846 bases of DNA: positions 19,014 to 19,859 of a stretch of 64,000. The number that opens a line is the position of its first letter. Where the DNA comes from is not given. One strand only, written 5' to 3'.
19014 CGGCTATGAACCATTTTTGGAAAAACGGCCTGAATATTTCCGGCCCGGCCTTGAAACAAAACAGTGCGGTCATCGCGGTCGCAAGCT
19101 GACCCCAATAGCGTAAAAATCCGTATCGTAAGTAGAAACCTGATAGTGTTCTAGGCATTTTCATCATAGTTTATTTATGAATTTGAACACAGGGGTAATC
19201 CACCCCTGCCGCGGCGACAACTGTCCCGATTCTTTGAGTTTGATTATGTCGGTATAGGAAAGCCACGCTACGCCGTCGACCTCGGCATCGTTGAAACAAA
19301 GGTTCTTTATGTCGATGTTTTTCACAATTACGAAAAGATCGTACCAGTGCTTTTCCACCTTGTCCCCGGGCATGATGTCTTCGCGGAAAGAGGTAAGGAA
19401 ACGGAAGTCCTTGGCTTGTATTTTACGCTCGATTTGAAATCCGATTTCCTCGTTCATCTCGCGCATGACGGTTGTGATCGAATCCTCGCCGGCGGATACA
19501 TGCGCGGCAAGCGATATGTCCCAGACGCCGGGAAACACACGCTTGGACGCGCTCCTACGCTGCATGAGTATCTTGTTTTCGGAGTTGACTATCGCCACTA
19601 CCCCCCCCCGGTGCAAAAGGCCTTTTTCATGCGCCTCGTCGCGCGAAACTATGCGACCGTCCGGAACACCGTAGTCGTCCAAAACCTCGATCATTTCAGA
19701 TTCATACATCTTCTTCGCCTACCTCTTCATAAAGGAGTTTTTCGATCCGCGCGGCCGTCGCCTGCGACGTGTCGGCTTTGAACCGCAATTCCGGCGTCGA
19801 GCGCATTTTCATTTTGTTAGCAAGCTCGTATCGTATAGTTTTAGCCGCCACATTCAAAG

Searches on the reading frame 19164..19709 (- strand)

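Call 31: search_protein_families(library=pfam, proteins=[window:19164-19709:-], max_evalue=0.001)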
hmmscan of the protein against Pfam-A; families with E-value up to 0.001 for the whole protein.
window:19164-19709:- (181 aa): 1 family
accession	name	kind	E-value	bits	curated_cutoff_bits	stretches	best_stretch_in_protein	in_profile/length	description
PF00293.34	NUDIX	-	1.2e-16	61.4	21.1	1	36-158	5-120/134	NUDIX domain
